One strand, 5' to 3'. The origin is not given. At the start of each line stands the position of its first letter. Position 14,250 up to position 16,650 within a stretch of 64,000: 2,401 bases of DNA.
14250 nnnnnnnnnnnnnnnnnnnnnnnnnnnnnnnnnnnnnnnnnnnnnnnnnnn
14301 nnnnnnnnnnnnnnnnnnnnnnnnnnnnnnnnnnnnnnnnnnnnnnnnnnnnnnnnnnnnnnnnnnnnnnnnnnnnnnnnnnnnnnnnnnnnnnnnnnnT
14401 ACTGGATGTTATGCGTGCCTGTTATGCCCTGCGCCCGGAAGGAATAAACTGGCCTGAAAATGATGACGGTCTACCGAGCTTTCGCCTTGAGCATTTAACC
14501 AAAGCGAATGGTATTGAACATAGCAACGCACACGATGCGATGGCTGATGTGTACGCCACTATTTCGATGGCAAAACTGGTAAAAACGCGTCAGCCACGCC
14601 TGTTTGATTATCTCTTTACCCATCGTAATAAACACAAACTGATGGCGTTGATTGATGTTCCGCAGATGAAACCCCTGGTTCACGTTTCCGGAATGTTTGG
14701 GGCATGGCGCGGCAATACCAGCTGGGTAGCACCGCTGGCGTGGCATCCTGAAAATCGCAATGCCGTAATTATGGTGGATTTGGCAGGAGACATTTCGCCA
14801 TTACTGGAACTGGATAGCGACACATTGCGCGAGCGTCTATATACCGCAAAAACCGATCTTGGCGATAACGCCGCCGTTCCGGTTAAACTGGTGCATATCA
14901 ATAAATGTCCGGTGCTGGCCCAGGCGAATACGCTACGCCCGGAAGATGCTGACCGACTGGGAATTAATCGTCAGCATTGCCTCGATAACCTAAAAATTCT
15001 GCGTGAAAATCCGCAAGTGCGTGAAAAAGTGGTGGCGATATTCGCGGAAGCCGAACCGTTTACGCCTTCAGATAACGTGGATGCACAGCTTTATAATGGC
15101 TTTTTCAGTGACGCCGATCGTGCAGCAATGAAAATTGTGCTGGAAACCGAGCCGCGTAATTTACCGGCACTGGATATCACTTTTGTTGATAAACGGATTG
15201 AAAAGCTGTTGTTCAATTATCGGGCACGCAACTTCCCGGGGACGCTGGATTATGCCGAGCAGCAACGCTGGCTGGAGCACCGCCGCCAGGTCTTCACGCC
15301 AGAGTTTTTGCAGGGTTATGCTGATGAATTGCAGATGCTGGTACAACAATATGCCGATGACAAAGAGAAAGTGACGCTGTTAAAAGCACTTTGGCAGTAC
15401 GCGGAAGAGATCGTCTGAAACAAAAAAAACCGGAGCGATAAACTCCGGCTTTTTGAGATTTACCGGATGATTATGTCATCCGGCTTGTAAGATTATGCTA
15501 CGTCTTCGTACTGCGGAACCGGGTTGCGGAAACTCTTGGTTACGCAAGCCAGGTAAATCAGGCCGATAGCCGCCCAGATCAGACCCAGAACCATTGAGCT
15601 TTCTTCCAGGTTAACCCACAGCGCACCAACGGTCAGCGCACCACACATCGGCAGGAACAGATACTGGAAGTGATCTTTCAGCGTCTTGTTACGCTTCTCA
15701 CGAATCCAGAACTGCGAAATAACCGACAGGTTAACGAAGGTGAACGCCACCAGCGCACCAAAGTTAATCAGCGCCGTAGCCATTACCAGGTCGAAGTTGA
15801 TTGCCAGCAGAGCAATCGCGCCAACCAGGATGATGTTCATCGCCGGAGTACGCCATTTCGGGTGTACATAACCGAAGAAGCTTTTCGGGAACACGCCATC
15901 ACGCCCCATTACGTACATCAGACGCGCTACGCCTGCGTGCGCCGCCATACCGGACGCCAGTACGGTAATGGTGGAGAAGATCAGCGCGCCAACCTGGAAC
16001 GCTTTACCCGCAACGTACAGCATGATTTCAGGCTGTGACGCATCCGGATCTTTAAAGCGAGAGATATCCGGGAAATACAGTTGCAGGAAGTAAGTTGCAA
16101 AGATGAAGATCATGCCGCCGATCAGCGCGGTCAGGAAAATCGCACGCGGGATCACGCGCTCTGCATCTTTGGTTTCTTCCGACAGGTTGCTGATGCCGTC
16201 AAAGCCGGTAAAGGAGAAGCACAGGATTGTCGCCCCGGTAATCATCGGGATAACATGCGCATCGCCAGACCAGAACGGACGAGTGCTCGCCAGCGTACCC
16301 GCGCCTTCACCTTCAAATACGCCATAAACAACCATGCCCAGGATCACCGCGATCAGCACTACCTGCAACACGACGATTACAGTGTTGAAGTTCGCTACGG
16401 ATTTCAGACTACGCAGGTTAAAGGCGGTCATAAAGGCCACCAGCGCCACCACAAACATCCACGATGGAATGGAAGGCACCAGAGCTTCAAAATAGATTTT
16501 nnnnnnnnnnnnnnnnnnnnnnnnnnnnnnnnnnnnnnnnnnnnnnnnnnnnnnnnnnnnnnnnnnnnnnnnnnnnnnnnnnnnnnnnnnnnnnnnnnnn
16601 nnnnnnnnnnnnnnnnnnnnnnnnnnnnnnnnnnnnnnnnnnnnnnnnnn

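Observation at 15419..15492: No yeeD-yeeE (tsuB-tsuA) between sbcB and plaP; only a 74-bp spacer with one bidirectional terminator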

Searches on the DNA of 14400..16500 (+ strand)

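Call 3: search_dna_similar(query=window:14400-16500:+, collection=ecoli_genomes, mode=near, max_rows=40, rows=spread)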
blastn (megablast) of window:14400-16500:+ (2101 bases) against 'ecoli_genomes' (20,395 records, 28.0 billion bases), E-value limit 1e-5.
Records with a match: 5424; places in all: 5520; records where one place covers at least 80% of the query: 5323.
Genomes with a match: 5424 of 5426; with a place that covers at least 80% of the query: 5323. Places per genome that has any: lowest 1, median 1, highest 2. On chromosomes: 5519 places; on plasmids: 1.
Best place of each record, by identity: >=99% 68; 95-99% 5273; 90-95% 76; 80-90% 7.
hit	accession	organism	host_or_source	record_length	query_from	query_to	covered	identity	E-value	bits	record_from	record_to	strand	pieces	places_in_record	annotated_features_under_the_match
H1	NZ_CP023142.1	Escherichia coli strain CFSAN061770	missing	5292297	1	2101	100%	100.0%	0e+0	3880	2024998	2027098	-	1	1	sbcB: exodeoxyribonuclease I | plaP: putrescine/proton symporter PlaP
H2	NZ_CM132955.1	Escherichia coli strain 167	Homo sapiens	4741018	1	2101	100%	97.9%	0e+0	3635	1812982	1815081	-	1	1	sbcB: exodeoxyribonuclease I | plaP: putrescine/proton symporter PlaP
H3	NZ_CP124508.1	Escherichia coli strain AVS0068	environmental: river near WWTP effluent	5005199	1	2101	100%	97.8%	0e+0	3624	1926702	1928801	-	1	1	sbcB: exodeoxyribonuclease I | plaP: putrescine/proton symporter PlaP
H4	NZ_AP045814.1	Escherichia coli strain 23CRST044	Homo sapiens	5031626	1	2101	100%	97.8%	0e+0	3624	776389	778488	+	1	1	sbcB: exodeoxyribonuclease I | plaP: putrescine/proton symporter PlaP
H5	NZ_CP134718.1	Escherichia coli strain RIVM_C029670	Homo sapiens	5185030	1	2101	100%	97.8%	0e+0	3618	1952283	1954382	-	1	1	sbcB: exodeoxyribonuclease I | plaP: putrescine/proton symporter PlaP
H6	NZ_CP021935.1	Escherichia coli strain AR_0055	missing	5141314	1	2101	100%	97.7%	0e+0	3614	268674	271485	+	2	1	sbcB: exodeoxyribonuclease I | plaP: putrescine/proton symporter PlaP | tnpA: IS200/IS605-like element IS200C family transposase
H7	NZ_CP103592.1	Escherichia coli O25b:H4-ST131 strain 4224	Homo sapiens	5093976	1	2101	100%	97.7%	0e+0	3614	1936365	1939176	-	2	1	sbcB: exodeoxyribonuclease I | plaP: putrescine/proton symporter PlaP | tnpA: IS200/IS605-like element IS200C family transposase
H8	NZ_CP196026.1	Escherichia coli strain FXCREC073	Homo sapiens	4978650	1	2101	100%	97.7%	0e+0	3614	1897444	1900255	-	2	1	sbcB: exodeoxyribonuclease I | plaP: putrescine/proton symporter PlaP | tnpA: IS200/IS605-like element IS200C family transposase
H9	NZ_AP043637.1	Escherichia coli strain AST262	Homo sapiens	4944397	4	2101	100%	97.8%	0e+0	3618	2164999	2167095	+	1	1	sbcB: exodeoxyribonuclease I | plaP: putrescine/proton symporter PlaP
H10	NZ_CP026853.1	Escherichia coli strain MS7163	Homo sapiens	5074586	1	2101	96%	98.2%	0e+0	3545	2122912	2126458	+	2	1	tsuA: thiosulfate utilization transporter TsuA/YeeE | sbcB: exodeoxyribonuclease I | plaP: putrescine/proton symporter PlaP | tsuB: thiosulfate utilization sulfurtransferase TsuB/YeeD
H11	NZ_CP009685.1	Escherichia coli str. K-12 substr. MG1655 strain K-12 ...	ATCC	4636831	1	2101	96%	98.1%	0e+0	3534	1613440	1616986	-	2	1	tsuA: thiosulfate utilization transporter TsuA/YeeE | sbcB: exodeoxyribonuclease I | plaP: putrescine/proton symporter PlaP | tsuB: thiosulfate utilization sulfurtransferase TsuB/YeeD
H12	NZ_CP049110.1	Escherichia coli strain WF5-5-T1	missing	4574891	1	2101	96%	98.1%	0e+0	3534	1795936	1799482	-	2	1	tsuA: thiosulfate utilization transporter TsuA/YeeE | sbcB: exodeoxyribonuclease I | plaP: putrescine/proton symporter PlaP | tsuB: thiosulfate utilization sulfurtransferase TsuB/YeeD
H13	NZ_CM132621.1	Escherichia coli strain EC600_TC_NKI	Homo sapiens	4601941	1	2101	96%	98.1%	0e+0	3534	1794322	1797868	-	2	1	tsuA: thiosulfate utilization transporter TsuA/YeeE | sbcB: exodeoxyribonuclease I | plaP: putrescine/proton symporter PlaP | tsuB: thiosulfate utilization sulfurtransferase TsuB/YeeD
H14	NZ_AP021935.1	Escherichia coli strain WP2-W18-ESBL-10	-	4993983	1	2101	96%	98.0%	0e+0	3523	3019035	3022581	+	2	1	tsuA: thiosulfate utilization transporter TsuA/YeeE | sbcB: exodeoxyribonuclease I | plaP: putrescine/proton symporter PlaP | tsuB: thiosulfate utilization sulfurtransferase TsuB/YeeD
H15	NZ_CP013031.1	Escherichia coli strain H1827/12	Homo sapiens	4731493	1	2101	96%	98.0%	0e+0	3517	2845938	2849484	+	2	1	tsuA: thiosulfate utilization transporter TsuA/YeeE | sbcB: exodeoxyribonuclease I | plaP: putrescine/proton symporter PlaP | tsuB: thiosulfate utilization sulfurtransferase TsuB/YeeD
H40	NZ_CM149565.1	Escherichia coli strain MEI4BO-21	Soil surface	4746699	1094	2101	48%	86.9%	0e+0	1131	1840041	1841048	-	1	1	plaP: putrescine/proton symporter PlaP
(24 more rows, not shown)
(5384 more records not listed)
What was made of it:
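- Tried and rejected: I first took the window to be strain CFSAN061770, because 14400-16500 matched it at 100% (call 3).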

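Call 5: get_annotated_region(hit=H11, flank=1500)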
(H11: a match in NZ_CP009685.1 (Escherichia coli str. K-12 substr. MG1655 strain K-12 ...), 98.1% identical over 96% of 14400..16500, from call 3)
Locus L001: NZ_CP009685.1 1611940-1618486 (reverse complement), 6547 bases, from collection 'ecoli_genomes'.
description: Escherichia coli str. K-12 substr. MG1655 strain K-12 chromosome, complete genome
organism: Escherichia coli str. K-12 substr. MG1655 strain K-12 substr. MG1655 (NCBI taxid 511145)
replicon: chromosome; assembly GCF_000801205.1
host: -; source: ATCC; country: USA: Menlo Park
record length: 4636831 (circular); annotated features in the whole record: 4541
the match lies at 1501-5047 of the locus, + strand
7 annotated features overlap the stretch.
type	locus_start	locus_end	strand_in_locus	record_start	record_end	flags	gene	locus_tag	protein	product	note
CDS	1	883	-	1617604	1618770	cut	dacD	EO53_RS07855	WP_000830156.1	serine-type D-Ala-D-Ala carboxypeptidase DacD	-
CDS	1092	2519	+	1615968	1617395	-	sbcB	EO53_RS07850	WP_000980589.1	exodeoxyribonuclease I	-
CDS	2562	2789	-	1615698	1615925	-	tsuB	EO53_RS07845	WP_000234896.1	thiosulfate utilization sulfurtransferase TsuB/YeeD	-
CDS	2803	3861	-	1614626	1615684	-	tsuA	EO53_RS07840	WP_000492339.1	thiosulfate utilization transporter TsuA/YeeE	-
CDS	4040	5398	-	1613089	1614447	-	plaP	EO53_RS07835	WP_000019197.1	putrescine/proton symporter PlaP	-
CDS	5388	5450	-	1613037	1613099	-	yoeI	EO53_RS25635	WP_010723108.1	membrane protein YoeI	-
CDS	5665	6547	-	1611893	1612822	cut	yeeY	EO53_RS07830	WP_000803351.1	LysR substrate-binding domain-containing protein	-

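Call 6: get_annotated_region(hit=H1, flank=1500)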
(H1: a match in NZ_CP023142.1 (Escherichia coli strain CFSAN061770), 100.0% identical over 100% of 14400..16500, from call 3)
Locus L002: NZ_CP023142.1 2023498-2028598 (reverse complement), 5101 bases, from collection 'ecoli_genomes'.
description: Escherichia coli strain CFSAN061770 chromosome, complete genome
organism: Escherichia coli strain CFSAN061770 (NCBI taxid 562)
replicon: chromosome; assembly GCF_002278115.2
host: missing; source: raw milk cheese; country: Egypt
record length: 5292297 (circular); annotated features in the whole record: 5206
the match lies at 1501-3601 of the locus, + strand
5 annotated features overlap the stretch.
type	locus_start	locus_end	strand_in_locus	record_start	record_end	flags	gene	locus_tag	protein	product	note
CDS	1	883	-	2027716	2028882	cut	dacD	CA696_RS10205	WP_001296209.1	serine-type D-Ala-D-Ala carboxypeptidase DacD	-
CDS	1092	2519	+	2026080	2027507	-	sbcB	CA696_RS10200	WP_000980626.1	exodeoxyribonuclease I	-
CDS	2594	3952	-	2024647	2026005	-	plaP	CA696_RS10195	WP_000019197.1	putrescine/proton symporter PlaP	-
CDS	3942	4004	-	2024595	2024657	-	yoeI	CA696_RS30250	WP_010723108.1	membrane protein YoeI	-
CDS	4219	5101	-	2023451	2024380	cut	yeeY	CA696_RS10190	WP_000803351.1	LysR substrate-binding domain-containing protein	-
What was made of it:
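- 13991..15418 (+): sbcB (exodeoxyribonuclease I), full length at 475 aa, stop codon TGA. RefSeq annotation of the identical stretch in CFSAN061770 names it sbcB (call 6).
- Checked: The RefSeq annotation of a genome identical over this stretch names the two genes sbcB and plaP with nothing between them (call 6).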

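Call 7: get_annotated_region(hit=H7, flank=1500)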
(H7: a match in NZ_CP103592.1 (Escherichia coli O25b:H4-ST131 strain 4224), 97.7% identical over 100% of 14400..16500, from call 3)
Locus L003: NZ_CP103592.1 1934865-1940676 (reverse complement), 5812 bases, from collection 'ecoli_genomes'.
description: Escherichia coli O25b:H4-ST131 strain 4224 chromosome, complete genome
organism: Escherichia coli O25b:H4-ST131 strain 4224 (NCBI taxid 941322)
replicon: chromosome; assembly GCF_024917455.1
host: Homo sapiens; source: blood; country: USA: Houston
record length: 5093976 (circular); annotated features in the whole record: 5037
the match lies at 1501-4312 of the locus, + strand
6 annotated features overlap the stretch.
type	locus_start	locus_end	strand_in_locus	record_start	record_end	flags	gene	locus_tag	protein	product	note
CDS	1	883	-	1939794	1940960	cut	dacD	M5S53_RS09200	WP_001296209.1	serine-type D-Ala-D-Ala carboxypeptidase DacD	-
CDS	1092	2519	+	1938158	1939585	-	sbcB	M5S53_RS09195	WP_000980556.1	exodeoxyribonuclease I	-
CDS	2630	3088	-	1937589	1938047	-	tnpA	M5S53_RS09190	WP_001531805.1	IS200/IS605-like element IS200C family transposase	-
CDS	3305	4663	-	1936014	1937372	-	plaP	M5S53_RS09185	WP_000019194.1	putrescine/proton symporter PlaP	-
CDS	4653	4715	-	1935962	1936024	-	yoeI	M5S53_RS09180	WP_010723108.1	membrane protein YoeI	-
CDS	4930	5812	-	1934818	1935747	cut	yeeY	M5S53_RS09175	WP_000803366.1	LysR substrate-binding domain-containing protein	-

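Call 10: search_dna_similar(query=window:15330-15580:+, collection=ecoli_genomes, mode=near, max_rows=60, rows=spread)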
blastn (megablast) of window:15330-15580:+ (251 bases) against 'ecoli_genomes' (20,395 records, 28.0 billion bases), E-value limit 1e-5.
Records with a match: 5293; places in all: 8164; records where one place covers at least 80% of the query: 782.
Genomes with a match: 5293 of 5426; with a place that covers at least 80% of the query: 782. Places per genome that has any: lowest 1, median 2, highest 4. On chromosomes: 8163 places; on plasmids: 1.
Best place of each record, by identity: >=99% 68; 95-99% 3534; 90-95% 1591; 80-90% 100.
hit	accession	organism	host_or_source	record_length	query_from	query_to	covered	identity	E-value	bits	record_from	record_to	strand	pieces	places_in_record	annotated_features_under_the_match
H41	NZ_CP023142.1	Escherichia coli strain CFSAN061770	missing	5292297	1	251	100%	100.0%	8e-128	464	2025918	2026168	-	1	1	sbcB: exodeoxyribonuclease I | plaP: putrescine/proton symporter PlaP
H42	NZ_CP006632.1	Escherichia coli PCN033 strain PCN033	-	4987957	1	251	100%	95.6%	7e-109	401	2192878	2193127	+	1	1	sbcB: exodeoxyribonuclease I | plaP: putrescine/proton symporter PlaP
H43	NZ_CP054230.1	Escherichia coli strain EcPF14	Homo sapiens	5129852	1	251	100%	95.2%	3e-107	396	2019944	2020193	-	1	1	sbcB: exodeoxyribonuclease I | plaP: putrescine/proton symporter PlaP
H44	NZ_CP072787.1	Escherichia coli strain NC101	Murine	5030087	1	251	100%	95.2%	3e-107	396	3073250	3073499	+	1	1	sbcB: exodeoxyribonuclease I | plaP: putrescine/proton symporter PlaP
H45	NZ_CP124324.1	Escherichia coli strain AVS0536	wastewater treatment plant efflux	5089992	1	251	100%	95.2%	3e-107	396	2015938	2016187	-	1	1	sbcB: exodeoxyribonuclease I | plaP: putrescine/proton symporter PlaP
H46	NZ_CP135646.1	Escherichia coli strain TUM14668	missing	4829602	1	251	100%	95.2%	3e-107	396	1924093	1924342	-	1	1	sbcB: exodeoxyribonuclease I | plaP: putrescine/proton symporter PlaP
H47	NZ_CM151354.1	Escherichia coli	Homo sapiens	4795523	1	251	100%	95.2%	3e-107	396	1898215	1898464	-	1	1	sbcB: exodeoxyribonuclease I | plaP: putrescine/proton symporter PlaP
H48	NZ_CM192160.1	Escherichia coli strain CMZE027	Homo sapiens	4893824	1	251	100%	95.2%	3e-107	396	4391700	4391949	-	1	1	sbcB: exodeoxyribonuclease I | plaP: putrescine/proton symporter PlaP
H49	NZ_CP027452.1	Escherichia coli strain 2014C-3338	Homo sapiens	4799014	1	251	100%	94.0%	3e-102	379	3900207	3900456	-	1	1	sbcB: exodeoxyribonuclease I | plaP: putrescine/proton symporter PlaP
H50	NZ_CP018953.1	Escherichia coli strain Ecol_276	Homo sapiens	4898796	91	251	64%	95.1%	5e-65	255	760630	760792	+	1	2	plaP: putrescine/proton symporter PlaP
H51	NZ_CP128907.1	Escherichia coli strain TUM13881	Homo sapiens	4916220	91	251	64%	95.1%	5e-65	255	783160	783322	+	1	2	plaP: putrescine/proton symporter PlaP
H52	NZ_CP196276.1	Escherichia coli strain AH21C062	Homo sapiens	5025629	91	251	64%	95.1%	5e-65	255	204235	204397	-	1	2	plaP: putrescine/proton symporter PlaP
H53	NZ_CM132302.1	Escherichia coli strain 2020C08-115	Homo sapiens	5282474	91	251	64%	95.1%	5e-65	255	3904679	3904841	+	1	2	plaP: putrescine/proton symporter PlaP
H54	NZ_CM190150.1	Escherichia coli strain 21319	Homo sapiens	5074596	91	251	64%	95.1%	5e-65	255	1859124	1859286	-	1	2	plaP: putrescine/proton symporter PlaP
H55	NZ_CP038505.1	Escherichia coli strain 28Eco12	Homo sapiens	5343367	162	251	36%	96.7%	3e-33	150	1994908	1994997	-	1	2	plaP: putrescine/proton symporter PlaP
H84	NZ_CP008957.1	Escherichia coli O157:H7 str. EDL933 strain EDL933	-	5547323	162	251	36%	94.4%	6e-30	139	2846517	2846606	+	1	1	plaP: putrescine/proton symporter PlaP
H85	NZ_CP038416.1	Escherichia coli O157:H7 strain 3-5-1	cattle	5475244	162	251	36%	94.4%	6e-30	139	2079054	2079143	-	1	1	plaP: putrescine/proton symporter PlaP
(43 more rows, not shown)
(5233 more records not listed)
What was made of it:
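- On tsuBA-null (empty) haplotype of the E. coli sbcB-plaP interval: 782 genomes align across the junction in one piece at 94-100% identity (call 10).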
